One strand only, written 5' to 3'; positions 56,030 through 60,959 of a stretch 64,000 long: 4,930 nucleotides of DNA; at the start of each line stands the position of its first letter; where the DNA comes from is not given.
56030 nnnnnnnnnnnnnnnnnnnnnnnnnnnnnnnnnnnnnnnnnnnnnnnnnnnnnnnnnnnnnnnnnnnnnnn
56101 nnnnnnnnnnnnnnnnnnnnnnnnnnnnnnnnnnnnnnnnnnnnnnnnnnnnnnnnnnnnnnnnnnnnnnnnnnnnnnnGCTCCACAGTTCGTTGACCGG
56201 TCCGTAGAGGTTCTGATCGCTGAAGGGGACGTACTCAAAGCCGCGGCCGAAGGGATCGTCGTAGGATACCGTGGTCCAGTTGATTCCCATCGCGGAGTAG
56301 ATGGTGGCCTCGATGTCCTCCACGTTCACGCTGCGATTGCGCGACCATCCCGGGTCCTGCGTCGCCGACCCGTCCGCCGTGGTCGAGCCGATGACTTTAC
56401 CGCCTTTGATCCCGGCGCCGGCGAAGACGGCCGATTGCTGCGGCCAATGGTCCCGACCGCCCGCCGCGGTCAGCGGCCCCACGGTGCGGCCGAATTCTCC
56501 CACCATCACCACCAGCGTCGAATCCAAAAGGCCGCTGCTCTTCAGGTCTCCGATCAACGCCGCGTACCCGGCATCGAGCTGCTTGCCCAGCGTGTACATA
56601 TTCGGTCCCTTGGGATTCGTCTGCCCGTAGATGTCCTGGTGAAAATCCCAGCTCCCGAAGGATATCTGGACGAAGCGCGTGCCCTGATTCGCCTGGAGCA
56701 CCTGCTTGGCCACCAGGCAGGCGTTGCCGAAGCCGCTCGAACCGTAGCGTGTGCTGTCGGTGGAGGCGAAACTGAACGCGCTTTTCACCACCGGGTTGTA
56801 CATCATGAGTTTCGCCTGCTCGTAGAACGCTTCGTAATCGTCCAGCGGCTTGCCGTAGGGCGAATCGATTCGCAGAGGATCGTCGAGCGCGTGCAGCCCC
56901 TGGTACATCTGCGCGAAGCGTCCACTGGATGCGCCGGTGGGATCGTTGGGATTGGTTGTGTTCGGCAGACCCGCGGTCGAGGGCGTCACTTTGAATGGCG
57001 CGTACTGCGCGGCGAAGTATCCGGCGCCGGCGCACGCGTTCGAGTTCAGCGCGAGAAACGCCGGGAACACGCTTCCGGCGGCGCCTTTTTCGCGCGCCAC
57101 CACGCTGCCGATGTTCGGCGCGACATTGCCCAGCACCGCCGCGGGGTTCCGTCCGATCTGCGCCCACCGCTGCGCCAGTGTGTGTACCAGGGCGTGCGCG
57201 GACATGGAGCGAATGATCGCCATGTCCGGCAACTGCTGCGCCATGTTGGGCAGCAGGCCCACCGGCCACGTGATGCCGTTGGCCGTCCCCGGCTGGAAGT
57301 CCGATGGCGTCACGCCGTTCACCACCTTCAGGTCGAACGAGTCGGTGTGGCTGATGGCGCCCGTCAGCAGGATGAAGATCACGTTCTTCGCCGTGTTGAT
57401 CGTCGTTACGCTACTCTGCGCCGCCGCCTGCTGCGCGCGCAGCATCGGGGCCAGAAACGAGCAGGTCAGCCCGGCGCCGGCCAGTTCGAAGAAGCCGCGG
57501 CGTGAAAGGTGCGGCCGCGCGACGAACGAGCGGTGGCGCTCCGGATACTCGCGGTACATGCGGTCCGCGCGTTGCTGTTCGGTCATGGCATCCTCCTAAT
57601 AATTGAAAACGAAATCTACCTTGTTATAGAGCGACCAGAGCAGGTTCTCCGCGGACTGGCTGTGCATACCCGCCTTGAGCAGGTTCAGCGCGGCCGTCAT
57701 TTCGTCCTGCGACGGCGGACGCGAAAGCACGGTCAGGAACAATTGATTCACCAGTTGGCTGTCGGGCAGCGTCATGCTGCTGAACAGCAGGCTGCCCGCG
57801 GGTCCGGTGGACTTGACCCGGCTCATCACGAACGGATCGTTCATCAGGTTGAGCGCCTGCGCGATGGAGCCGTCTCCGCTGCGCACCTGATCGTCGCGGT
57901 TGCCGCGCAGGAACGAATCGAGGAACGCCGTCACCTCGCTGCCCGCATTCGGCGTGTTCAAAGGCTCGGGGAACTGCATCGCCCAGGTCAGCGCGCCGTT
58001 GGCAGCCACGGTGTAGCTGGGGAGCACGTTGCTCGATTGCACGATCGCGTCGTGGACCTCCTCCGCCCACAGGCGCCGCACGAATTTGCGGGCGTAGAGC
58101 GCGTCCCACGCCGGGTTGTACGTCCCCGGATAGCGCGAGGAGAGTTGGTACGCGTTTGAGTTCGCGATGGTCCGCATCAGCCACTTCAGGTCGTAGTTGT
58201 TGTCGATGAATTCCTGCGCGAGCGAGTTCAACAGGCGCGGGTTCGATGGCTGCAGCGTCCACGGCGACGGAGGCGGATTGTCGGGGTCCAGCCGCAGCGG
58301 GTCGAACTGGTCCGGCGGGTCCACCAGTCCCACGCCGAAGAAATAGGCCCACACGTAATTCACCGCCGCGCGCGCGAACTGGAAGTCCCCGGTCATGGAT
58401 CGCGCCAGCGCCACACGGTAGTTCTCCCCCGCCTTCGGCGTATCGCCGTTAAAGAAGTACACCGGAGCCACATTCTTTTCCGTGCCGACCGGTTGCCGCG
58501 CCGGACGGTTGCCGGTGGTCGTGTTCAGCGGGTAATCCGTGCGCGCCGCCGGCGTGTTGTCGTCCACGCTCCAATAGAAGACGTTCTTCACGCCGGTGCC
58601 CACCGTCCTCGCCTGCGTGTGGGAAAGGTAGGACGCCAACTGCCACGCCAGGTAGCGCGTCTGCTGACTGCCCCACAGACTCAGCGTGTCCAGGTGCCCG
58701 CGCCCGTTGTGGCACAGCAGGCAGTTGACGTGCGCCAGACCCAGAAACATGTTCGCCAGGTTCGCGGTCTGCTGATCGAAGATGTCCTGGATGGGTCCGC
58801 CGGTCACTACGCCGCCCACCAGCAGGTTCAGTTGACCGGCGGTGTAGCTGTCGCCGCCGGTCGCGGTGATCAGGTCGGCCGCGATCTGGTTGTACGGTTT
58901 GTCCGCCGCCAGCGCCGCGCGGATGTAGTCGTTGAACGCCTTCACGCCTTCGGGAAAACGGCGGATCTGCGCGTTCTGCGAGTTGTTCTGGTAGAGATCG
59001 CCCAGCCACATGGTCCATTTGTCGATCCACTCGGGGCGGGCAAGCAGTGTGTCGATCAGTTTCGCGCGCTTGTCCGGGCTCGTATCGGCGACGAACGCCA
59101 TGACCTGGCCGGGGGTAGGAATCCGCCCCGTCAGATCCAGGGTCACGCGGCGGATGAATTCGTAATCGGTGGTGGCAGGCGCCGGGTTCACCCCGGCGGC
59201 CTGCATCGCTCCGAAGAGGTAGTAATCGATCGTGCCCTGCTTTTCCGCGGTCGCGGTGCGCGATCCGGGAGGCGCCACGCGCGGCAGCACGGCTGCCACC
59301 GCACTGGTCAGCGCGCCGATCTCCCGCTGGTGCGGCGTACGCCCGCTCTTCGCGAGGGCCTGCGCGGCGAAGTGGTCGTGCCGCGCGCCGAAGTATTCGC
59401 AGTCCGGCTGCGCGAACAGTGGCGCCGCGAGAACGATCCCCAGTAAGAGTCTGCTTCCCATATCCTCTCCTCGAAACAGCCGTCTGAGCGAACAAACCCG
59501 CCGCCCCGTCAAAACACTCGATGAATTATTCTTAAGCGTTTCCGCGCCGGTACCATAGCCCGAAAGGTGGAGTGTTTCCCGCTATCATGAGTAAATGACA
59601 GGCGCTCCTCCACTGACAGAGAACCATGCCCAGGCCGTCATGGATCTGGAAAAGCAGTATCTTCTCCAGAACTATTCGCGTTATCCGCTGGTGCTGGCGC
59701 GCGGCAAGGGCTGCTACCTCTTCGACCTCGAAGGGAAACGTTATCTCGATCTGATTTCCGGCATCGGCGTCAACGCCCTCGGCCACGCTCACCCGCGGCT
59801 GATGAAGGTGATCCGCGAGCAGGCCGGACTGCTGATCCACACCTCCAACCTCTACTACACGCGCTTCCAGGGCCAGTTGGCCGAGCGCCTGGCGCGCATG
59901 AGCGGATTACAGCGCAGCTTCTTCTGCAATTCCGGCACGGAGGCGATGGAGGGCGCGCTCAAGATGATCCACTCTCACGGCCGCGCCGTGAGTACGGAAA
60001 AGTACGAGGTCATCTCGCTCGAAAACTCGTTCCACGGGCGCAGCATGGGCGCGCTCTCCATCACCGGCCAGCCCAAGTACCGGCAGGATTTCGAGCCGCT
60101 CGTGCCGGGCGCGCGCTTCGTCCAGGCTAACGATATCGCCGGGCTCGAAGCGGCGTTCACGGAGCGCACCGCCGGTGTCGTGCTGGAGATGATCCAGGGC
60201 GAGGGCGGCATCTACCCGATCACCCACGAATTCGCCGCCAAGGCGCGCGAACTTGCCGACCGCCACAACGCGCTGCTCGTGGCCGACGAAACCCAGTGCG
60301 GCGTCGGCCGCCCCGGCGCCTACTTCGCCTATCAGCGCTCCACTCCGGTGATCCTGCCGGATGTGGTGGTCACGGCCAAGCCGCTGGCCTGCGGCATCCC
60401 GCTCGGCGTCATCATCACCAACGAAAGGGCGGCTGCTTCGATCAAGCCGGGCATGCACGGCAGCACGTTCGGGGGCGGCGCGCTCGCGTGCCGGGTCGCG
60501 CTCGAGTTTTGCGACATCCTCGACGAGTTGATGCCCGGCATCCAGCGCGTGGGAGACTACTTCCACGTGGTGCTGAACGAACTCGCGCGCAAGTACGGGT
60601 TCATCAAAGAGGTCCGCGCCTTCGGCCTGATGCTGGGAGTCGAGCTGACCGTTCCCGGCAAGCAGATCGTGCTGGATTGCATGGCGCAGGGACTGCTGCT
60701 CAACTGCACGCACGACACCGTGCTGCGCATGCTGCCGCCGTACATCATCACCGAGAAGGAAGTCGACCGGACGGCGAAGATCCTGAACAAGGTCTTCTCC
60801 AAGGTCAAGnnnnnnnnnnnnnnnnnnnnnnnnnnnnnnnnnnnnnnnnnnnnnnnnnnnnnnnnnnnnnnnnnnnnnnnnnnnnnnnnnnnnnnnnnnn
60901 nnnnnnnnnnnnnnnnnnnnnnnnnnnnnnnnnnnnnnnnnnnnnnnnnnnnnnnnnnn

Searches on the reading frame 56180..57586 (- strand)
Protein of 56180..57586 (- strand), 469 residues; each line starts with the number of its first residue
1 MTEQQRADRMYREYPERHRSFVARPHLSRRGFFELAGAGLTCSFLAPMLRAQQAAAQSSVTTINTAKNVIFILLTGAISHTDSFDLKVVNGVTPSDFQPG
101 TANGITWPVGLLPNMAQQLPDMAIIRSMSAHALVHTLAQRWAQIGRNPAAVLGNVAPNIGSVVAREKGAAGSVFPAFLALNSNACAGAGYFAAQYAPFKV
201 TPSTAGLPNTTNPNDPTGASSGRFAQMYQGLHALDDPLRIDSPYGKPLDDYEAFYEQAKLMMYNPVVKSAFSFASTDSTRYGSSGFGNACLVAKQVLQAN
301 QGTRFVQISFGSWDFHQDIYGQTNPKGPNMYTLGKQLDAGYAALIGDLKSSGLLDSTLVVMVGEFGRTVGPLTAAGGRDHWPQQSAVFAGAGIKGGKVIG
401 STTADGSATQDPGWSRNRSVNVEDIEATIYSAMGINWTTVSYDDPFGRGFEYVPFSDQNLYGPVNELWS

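Call 10: search_protein_families(library=pfam, proteins=[window:56180-57586:-], max_evalue=0.001)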
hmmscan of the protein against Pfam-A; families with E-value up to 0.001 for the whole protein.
window:56180-57586:- (469 aa): 1 family
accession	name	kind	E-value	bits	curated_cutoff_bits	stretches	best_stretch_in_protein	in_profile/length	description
PF07394.17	DUF1501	-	7.7e-59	200.2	27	1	66-443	1-371/390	Protein of unknown function (DUF1501)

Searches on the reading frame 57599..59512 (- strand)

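Call 10: search_protein_families(library=pfam, proteins=[window:57599-59512:-], max_evalue=0.001)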
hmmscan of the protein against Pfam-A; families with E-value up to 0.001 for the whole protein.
window:57599-59512:- (638 aa): 2 families
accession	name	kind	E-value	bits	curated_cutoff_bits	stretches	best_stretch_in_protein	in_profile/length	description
PF07587.16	PSD1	-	3.2e-33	115.6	28.5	1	366-611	2-243/244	Protein of unknown function (DUF1553)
PF07583.16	PSCyt2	-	7.3e-33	114.7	29.8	1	95-269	2-186/209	Protein of unknown function (DUF1549)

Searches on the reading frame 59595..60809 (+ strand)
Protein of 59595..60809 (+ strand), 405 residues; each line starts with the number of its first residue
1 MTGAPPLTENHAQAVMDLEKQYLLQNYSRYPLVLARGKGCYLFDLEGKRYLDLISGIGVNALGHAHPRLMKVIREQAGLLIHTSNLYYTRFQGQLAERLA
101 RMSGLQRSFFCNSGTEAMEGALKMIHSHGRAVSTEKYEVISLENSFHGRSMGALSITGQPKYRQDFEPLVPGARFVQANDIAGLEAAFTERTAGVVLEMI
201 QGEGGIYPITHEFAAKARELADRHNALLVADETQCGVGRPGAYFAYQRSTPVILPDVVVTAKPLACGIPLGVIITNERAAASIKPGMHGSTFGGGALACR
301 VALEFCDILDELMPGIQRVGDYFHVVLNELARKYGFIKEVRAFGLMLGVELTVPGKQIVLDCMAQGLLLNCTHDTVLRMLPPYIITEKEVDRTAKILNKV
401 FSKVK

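Call 43: search_protein_families(library=pfam, proteins=[window:59595-60809:+], max_evalue=0.0001)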
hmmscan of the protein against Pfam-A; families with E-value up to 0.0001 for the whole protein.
window:59595-60809:+ (405 aa): 1 family
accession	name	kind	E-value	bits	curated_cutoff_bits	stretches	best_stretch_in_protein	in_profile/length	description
PF00202.27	Aminotran_3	-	7.9e-101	338.1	30.5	1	26-400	5-402/403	Aminotransferase class-III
